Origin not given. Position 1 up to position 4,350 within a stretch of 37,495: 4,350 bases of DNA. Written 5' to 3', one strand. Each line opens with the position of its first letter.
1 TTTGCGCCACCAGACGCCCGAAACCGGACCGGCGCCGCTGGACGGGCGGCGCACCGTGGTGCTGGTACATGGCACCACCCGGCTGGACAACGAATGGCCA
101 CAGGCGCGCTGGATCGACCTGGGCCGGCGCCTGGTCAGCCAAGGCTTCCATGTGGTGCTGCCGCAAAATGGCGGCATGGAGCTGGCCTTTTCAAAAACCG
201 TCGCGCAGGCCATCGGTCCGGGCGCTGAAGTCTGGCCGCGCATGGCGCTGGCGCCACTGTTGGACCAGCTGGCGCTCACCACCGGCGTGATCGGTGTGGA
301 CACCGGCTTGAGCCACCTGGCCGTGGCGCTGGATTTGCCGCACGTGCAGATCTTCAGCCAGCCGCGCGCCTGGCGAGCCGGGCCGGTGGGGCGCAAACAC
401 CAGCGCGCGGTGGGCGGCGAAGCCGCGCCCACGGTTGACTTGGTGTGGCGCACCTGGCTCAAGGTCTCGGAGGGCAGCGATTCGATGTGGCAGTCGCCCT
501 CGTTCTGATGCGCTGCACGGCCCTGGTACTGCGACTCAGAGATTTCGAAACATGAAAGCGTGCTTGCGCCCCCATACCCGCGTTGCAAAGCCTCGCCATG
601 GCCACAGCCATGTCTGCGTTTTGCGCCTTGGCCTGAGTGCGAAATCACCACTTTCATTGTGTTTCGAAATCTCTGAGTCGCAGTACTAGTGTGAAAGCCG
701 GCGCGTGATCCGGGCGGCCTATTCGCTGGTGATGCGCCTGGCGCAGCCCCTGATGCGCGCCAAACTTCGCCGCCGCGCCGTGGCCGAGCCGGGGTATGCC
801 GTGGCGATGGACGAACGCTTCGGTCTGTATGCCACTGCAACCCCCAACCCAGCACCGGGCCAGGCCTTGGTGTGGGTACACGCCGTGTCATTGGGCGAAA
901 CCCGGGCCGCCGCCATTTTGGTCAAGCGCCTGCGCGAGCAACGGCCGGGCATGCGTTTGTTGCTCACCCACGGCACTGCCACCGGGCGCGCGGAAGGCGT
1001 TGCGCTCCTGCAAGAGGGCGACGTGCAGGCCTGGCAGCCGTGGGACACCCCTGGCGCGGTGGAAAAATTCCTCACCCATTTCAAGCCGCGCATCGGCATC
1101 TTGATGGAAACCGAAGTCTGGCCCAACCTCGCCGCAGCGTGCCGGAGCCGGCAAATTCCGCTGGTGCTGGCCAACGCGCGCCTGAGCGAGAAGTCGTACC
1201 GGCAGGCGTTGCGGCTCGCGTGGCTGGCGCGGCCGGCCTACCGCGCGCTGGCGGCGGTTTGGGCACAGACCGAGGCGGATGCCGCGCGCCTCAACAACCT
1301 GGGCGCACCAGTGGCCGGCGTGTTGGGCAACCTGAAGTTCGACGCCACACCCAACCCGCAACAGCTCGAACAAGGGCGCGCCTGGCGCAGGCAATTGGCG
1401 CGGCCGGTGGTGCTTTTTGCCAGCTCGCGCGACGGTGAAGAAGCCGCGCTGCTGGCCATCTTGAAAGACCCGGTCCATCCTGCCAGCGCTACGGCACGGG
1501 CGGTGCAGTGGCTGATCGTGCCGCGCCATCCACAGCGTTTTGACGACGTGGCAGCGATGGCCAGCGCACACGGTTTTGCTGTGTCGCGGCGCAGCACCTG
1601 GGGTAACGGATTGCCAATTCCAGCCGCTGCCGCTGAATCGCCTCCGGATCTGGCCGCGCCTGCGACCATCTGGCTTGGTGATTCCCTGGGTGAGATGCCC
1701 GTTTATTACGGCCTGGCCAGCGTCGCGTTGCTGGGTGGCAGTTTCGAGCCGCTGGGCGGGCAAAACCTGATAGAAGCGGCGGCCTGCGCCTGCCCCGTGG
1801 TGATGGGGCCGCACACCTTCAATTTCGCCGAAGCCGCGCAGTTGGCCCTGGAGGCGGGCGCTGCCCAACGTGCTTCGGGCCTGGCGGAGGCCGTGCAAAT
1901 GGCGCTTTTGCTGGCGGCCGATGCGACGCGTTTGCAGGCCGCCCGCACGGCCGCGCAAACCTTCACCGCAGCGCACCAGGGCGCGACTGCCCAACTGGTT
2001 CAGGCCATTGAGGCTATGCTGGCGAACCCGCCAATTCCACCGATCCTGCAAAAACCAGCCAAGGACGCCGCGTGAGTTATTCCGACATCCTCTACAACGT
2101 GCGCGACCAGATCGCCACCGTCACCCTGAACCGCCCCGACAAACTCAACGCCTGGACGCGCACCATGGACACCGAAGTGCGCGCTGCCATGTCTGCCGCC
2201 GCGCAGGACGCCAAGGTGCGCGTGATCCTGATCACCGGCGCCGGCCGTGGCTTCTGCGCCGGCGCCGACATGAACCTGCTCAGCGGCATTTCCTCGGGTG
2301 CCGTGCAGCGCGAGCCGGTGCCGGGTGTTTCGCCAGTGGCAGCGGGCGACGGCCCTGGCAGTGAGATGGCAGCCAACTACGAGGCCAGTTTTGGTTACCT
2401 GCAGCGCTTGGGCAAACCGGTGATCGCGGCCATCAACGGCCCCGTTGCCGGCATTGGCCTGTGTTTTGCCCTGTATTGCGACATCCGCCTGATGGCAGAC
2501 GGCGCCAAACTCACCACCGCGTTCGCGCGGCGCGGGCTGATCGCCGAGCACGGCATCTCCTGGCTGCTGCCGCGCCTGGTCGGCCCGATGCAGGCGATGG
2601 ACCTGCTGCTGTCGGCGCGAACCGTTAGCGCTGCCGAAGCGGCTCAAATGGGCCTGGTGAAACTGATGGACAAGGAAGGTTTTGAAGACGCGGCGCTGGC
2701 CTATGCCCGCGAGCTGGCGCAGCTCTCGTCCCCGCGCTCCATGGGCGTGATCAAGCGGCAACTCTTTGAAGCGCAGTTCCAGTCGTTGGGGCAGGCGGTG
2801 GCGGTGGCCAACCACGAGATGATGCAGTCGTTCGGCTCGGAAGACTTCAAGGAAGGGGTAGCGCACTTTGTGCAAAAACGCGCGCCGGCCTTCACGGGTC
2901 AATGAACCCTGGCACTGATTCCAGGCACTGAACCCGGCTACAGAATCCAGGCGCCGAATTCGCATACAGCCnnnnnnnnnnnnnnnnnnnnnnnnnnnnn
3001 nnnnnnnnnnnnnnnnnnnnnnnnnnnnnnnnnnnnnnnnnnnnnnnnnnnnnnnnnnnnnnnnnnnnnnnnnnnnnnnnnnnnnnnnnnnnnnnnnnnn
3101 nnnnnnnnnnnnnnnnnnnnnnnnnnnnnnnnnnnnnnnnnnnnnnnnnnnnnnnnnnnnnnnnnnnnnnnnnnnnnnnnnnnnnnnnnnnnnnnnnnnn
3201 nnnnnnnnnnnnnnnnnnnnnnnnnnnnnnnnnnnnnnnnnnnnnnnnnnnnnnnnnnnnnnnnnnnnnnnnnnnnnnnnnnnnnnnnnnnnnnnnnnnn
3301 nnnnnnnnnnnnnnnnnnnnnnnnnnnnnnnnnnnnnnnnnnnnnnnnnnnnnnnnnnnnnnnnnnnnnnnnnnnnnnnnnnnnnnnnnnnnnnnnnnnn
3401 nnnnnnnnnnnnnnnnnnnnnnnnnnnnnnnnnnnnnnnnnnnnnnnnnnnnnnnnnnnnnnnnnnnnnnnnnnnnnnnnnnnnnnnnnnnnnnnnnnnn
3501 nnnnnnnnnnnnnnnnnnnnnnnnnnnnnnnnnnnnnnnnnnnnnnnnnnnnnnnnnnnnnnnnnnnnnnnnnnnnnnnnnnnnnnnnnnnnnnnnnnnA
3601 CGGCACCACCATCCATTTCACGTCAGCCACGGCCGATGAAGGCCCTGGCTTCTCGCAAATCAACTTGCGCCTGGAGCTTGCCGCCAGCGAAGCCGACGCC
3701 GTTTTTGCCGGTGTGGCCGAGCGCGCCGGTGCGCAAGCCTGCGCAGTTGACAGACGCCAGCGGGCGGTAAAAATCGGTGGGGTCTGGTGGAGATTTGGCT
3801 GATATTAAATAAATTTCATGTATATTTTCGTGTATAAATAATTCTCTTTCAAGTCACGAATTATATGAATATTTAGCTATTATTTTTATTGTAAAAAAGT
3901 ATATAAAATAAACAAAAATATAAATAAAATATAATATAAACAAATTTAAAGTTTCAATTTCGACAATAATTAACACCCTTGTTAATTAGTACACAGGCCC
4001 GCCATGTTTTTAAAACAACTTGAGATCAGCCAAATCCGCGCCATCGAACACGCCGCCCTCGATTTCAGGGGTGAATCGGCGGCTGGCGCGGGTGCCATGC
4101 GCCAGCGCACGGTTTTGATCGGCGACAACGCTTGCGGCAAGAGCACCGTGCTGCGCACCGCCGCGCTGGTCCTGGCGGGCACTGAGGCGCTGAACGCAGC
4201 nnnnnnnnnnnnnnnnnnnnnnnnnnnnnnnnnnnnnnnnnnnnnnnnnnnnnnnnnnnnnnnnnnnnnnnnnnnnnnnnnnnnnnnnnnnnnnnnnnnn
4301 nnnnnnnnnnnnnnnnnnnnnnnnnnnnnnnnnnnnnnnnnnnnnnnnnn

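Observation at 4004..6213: Compact ATPase + HNH nuclease pair (Septu/PtuAB-like defence module) inserted between housekeeping genes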

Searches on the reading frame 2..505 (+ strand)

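Call 63: search_protein_families(library=pfam, proteins=[window:2-505:+], max_evalue=0.001)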
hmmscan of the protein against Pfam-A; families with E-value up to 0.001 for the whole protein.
window:2-505:+ (168 aa): 1 family
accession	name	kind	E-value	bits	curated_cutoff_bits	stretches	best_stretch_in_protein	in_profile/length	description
PF01075.23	Glyco_transf_9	-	2.5e-19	70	22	1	15-135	104-226/247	Glycosyltransferase family 9 (heptosyltransferase)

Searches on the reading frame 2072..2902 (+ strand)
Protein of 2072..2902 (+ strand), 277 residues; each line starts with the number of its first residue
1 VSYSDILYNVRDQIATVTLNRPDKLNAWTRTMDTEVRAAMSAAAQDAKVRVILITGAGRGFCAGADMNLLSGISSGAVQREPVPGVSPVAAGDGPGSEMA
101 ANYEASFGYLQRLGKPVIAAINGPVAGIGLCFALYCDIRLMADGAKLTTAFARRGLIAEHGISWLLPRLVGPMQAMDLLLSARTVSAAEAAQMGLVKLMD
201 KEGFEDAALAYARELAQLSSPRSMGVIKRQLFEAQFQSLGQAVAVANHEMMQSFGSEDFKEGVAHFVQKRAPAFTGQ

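Call 3: search_protein_families(library=pfam, proteins=[window:2072-2902:+], max_evalue=0.1)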
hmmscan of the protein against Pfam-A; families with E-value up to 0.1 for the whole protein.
window:2072-2902:+ (277 aa): 2 families
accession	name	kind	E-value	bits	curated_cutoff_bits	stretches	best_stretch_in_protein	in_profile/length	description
PF00378.25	ECH_1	-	8.4e-47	160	27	2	100-277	74-251/251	Enoyl-CoA hydratase/isomerase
PF16113.10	ECH_2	-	1.3e-26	94.3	27.2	2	15-197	2-169/335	Enoyl-CoA hydratase/isomerase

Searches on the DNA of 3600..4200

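Call 76: search_rna_families(source=window, start=3600, end=4200, threshold=evalue, max_evalue=1)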
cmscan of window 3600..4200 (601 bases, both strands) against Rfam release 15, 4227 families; matches with E-value up to 1: 1.
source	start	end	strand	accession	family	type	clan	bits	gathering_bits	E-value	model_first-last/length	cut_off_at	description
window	3630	3676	+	RF01151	snoU82P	Gene; snRNA; snoRNA; CD-box;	-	15.9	42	0.13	1-55/55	no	Small nucleolar RNA U82P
